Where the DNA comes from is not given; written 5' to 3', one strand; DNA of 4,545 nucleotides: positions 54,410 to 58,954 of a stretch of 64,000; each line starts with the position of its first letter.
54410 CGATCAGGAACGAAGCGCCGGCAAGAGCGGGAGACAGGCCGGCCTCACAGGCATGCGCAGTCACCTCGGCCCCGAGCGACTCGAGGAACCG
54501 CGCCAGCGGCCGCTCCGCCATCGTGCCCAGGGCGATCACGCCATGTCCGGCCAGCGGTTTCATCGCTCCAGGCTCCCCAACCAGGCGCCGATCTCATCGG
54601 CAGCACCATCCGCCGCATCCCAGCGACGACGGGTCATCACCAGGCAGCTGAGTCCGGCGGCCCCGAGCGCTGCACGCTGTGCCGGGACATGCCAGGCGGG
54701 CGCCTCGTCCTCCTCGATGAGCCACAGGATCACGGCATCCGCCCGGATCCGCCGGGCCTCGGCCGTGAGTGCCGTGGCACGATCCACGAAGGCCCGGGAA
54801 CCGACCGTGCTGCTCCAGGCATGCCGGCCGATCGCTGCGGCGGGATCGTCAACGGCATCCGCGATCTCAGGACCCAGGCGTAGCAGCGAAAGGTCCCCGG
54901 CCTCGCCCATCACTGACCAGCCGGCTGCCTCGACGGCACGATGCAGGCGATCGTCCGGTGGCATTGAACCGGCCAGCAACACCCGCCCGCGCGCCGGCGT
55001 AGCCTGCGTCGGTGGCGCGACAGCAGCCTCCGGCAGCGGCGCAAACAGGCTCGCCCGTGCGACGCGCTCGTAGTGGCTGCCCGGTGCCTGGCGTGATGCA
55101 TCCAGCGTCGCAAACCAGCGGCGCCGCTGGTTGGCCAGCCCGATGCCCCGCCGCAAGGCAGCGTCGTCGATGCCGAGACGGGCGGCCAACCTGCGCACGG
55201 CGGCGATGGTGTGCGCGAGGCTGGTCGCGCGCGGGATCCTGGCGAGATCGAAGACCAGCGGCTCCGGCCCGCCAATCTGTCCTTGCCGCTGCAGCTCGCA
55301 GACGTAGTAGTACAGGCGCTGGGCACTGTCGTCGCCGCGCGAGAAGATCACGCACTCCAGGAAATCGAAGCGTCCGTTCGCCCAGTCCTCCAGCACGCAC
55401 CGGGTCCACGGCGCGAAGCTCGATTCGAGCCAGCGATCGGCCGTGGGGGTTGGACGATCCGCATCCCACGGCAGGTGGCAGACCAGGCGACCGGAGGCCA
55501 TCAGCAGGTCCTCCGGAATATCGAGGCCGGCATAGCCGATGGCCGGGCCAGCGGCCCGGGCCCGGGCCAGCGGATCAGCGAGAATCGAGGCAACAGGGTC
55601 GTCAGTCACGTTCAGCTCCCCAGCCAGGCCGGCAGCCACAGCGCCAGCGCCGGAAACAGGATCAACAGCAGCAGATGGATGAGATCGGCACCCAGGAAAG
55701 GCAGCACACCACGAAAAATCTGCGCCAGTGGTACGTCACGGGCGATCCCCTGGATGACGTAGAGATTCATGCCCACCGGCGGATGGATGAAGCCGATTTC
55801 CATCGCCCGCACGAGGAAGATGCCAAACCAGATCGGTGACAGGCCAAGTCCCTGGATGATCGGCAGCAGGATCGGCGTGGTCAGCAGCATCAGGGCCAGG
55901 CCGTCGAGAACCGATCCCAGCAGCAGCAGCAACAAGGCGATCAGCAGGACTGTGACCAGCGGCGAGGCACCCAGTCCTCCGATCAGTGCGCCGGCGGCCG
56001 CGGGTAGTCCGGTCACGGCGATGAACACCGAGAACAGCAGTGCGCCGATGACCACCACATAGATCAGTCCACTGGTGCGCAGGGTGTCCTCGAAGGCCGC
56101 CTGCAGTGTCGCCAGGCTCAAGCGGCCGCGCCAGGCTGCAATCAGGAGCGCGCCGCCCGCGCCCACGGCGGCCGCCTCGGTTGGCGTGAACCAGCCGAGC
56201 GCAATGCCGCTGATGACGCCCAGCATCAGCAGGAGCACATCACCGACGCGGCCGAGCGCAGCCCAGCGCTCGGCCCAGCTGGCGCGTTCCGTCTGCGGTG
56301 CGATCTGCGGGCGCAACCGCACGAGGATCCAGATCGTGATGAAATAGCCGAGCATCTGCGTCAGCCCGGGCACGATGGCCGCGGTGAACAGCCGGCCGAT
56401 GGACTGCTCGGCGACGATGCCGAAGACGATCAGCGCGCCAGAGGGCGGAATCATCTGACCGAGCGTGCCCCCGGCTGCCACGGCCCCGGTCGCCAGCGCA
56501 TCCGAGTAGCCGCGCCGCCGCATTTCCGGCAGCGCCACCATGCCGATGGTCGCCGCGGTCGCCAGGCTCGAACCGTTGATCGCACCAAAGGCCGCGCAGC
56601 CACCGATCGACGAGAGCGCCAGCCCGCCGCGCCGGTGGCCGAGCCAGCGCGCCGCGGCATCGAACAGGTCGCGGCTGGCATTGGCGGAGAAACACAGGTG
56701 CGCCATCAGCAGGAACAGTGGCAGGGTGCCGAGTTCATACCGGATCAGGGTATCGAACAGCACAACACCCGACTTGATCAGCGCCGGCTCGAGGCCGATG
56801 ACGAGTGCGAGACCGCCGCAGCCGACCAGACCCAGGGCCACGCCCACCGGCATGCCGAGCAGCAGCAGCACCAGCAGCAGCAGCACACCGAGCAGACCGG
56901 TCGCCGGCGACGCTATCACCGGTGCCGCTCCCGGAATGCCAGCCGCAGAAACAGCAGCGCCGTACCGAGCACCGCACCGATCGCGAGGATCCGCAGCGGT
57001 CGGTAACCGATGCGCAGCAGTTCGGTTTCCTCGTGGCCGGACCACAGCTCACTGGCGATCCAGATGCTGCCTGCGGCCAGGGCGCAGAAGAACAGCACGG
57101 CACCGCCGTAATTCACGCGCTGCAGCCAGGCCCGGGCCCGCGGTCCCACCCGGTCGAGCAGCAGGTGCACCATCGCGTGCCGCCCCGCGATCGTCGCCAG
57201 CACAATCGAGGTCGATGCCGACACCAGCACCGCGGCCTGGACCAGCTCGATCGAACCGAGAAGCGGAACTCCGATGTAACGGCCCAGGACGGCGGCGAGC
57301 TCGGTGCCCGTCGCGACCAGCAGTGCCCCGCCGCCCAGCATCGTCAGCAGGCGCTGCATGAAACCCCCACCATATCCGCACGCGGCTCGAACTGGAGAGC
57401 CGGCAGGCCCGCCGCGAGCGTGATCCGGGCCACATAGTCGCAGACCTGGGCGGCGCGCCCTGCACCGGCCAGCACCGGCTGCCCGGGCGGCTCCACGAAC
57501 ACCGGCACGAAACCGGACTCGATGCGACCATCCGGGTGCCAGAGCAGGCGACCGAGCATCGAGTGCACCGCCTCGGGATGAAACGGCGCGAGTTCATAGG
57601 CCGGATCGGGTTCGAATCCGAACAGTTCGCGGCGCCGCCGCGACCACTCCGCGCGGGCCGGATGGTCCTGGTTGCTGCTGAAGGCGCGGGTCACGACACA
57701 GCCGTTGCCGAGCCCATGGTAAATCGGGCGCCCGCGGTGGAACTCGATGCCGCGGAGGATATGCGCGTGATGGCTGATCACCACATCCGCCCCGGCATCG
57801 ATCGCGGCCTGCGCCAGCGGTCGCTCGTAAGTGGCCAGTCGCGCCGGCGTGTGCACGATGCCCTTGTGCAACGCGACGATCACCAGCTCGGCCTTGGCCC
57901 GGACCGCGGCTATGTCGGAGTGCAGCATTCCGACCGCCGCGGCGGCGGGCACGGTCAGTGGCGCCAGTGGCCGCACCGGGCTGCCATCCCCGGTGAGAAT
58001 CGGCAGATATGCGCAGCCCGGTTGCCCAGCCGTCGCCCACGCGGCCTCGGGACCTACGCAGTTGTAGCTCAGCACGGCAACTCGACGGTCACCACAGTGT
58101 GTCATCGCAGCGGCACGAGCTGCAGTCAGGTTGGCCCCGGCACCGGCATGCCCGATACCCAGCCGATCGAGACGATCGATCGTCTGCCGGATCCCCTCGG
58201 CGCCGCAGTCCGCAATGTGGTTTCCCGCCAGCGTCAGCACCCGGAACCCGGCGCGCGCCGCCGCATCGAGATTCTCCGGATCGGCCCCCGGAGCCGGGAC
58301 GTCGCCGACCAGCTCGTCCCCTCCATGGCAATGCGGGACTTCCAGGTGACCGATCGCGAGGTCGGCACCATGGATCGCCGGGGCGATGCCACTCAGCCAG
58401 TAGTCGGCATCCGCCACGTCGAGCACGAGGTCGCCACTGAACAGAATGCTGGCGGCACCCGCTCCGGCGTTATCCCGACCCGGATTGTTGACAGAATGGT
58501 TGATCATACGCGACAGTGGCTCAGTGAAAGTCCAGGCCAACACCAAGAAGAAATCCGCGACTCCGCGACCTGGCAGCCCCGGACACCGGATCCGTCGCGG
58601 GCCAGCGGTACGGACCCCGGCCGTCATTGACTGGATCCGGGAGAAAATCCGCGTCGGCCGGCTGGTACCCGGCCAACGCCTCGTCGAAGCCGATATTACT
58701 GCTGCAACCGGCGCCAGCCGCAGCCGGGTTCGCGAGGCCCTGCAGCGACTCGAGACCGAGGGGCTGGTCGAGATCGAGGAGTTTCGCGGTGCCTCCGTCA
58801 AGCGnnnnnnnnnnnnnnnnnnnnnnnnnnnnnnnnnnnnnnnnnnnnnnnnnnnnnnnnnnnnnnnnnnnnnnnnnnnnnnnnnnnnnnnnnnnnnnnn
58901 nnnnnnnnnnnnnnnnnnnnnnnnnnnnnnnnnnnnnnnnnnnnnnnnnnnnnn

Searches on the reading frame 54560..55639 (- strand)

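Call 18: search_protein_families(library=pfam, proteins=[window:54560-55639:-], max_evalue=0.0001)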
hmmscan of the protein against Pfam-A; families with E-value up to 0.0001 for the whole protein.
window:54560-55639:- (359 aa): 1 family
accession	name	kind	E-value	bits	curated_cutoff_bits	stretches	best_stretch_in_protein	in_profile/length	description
PF06050.19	HGD-D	-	1e-10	42.2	28.4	1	41-337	4-321/342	2-hydroxyglutaryl-CoA dehydratase, D-component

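Call 53: search_protein_families(library=ncbifam, proteins=[window:54560-55639:-], max_evalue=1e-8)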
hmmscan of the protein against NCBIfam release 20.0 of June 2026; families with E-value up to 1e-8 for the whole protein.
window:54560-55639:- (359 aa): 0 families

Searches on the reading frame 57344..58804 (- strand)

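Call 14: search_protein_families(library=pfam, proteins=[window:57344-58804:-], max_evalue=0.0001)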
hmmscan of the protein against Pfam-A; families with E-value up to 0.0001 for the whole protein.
window:57344-58804:- (486 aa): 1 family
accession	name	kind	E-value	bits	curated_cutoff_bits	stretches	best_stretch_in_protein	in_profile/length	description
PF09587.15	PGA_cap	-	2.1e-50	172.1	27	1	122-367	22-250/255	Bacterial capsule synthesis protein PGA_cap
